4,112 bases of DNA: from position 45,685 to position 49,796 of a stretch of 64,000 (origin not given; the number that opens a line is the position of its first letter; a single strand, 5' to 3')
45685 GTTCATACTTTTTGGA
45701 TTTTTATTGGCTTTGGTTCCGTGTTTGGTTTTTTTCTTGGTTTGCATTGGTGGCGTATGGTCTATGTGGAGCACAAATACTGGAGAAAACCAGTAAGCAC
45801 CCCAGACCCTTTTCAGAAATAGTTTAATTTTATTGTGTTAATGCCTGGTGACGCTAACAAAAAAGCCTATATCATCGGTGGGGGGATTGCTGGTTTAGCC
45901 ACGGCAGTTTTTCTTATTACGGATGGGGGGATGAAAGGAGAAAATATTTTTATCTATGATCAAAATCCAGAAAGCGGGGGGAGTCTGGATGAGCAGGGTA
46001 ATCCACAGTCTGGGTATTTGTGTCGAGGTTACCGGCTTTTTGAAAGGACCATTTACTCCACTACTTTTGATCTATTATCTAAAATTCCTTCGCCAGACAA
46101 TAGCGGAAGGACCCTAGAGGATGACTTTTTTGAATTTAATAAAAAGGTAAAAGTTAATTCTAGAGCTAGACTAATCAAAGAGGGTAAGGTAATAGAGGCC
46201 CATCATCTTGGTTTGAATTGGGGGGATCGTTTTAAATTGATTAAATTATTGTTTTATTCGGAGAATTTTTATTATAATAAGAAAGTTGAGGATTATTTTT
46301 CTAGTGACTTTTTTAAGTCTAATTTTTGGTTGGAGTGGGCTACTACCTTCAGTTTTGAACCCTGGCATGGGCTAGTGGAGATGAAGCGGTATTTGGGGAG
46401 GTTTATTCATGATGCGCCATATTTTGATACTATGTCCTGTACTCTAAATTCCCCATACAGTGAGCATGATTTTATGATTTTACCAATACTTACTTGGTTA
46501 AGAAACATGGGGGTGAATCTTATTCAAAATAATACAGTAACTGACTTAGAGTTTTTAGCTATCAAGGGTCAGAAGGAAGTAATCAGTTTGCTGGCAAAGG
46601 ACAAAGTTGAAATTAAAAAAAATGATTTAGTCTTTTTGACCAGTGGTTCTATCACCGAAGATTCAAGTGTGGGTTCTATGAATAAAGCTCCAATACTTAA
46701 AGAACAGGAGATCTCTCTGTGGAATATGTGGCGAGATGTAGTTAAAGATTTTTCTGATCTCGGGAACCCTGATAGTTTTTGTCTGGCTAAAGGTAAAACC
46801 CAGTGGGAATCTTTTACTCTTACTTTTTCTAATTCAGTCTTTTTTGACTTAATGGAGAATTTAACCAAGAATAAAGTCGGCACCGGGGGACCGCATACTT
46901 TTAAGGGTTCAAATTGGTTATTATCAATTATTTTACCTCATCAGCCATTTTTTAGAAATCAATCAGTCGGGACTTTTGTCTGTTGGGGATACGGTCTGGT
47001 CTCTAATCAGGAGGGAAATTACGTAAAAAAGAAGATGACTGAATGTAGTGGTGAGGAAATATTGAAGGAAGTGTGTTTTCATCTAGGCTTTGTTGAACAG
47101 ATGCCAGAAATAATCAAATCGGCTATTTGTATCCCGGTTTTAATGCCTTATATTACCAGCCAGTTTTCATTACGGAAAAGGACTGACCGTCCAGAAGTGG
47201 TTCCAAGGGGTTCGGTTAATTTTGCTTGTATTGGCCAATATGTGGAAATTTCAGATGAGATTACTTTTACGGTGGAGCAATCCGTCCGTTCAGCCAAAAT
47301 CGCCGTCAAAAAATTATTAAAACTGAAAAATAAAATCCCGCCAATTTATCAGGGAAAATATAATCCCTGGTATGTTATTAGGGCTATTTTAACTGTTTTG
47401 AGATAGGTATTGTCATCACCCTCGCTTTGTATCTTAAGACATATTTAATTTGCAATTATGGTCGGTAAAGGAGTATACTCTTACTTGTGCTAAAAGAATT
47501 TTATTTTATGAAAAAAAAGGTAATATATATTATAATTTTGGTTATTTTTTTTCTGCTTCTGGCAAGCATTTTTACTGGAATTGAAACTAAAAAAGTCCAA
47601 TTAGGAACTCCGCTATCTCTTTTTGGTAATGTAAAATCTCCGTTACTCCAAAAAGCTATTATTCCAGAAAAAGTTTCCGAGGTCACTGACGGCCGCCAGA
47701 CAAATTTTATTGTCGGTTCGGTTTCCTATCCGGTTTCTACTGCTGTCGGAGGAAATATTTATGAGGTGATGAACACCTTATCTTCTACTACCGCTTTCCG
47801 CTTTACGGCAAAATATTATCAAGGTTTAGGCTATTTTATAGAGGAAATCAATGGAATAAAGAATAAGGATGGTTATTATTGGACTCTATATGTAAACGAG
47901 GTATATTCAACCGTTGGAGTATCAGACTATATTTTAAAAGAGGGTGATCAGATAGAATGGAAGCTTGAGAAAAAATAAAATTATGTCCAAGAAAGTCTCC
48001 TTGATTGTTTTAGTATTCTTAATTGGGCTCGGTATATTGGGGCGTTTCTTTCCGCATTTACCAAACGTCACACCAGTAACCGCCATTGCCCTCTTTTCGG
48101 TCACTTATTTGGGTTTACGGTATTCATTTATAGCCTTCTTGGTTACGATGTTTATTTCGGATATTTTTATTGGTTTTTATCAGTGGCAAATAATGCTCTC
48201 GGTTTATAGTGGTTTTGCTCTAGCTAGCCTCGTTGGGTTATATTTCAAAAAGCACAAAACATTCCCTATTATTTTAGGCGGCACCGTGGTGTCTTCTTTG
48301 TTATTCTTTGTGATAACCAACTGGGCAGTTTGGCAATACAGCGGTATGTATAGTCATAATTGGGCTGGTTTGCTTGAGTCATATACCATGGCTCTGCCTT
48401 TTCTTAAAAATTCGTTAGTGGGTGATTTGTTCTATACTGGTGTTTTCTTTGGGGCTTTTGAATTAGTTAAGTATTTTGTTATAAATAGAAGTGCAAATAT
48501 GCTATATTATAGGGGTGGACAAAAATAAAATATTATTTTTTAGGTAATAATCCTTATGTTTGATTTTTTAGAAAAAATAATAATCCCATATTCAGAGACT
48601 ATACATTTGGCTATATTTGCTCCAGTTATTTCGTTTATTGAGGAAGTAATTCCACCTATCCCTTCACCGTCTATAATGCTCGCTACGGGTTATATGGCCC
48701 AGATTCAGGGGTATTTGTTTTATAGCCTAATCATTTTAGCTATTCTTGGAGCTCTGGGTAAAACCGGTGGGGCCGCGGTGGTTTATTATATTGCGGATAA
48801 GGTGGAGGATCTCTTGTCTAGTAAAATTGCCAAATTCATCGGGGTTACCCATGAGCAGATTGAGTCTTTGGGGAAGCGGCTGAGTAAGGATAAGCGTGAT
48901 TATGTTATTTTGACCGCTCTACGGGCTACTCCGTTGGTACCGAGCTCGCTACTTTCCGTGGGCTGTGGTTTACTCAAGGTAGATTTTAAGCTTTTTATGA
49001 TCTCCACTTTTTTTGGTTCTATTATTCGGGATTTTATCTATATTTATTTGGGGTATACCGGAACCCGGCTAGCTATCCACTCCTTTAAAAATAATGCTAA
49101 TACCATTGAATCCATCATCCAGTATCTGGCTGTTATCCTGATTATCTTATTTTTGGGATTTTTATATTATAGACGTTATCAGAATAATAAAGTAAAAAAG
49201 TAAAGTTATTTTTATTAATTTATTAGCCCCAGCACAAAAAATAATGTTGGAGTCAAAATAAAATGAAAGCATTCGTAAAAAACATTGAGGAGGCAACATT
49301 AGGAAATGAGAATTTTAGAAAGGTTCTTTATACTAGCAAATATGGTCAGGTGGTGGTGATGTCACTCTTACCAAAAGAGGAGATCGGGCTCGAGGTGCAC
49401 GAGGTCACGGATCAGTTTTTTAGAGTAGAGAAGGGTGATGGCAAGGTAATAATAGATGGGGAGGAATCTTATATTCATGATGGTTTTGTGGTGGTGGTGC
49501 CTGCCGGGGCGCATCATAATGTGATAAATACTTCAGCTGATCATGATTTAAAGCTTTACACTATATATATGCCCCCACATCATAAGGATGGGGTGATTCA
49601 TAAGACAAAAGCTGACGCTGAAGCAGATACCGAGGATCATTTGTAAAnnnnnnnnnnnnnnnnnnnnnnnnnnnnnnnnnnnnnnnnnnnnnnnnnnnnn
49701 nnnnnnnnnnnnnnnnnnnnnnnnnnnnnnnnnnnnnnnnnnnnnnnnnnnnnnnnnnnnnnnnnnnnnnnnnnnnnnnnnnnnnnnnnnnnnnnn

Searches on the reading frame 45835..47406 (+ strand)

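Call 56: search_protein_families(library=pfam, proteins=[window:45835-47406:+], max_evalue=0.0001)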
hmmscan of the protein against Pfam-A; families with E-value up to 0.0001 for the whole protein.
window:45835-47406:+ (523 aa): 2 families
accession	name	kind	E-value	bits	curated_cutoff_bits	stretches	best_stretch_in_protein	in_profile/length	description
PF06100.17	MCRA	-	2e-173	578.2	23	1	8-491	1-494/495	MCRA family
PF13450.12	NAD_binding_8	-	6.7e-05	23.5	21.9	0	13-79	1-63/68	NAD(P)-binding Rossmann-like domain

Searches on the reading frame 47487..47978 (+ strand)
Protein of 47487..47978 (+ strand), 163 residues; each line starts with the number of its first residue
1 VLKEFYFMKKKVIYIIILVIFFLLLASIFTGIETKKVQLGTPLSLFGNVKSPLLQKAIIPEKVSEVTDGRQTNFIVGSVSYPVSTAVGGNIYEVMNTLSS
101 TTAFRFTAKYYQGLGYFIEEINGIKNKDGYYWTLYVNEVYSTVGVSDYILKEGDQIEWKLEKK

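Call 57: search_protein_families(library=pfam, proteins=[window:47487-47978:+], max_evalue=0.0001)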
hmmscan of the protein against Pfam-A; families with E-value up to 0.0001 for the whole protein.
window:47487-47978:+ (163 aa): 1 family
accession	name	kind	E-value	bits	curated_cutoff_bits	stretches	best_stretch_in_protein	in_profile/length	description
PF14478.12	DUF4430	-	1.7e-15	57.6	23.8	1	109-162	19-72/72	Domain of unknown function (DUF4430)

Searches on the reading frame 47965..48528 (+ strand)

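Call 57: search_protein_families(library=pfam, proteins=[window:47965-48528:+], max_evalue=0.0001)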
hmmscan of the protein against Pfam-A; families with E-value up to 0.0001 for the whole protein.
window:47965-48528:+ (187 aa): 1 family
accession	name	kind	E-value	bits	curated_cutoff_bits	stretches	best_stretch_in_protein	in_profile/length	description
PF20221.3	DUF6580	-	3.1e-44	151.5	27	1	10-169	4-156/162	Family of unknown function (DUF6580)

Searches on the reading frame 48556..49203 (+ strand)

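Call 57: search_protein_families(library=pfam, proteins=[window:48556-49203:+], max_evalue=0.0001)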
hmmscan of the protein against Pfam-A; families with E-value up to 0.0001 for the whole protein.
window:48556-49203:+ (215 aa): 1 family
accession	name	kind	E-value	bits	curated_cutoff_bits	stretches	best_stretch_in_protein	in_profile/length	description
PF09335.16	VTT_dom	-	8.8e-18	65.4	33.9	1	36-167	2-122/123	VTT domain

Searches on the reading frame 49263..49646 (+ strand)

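Call 57: search_protein_families(library=pfam, proteins=[window:49263-49646:+], max_evalue=0.0001)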
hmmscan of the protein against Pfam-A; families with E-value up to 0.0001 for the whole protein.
window:49263-49646:+ (127 aa): 1 family
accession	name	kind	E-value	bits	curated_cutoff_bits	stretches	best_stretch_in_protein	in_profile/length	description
PF07883.17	Cupin_2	-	7.3e-14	51.7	27.2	1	32-102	2-70/70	Cupin domain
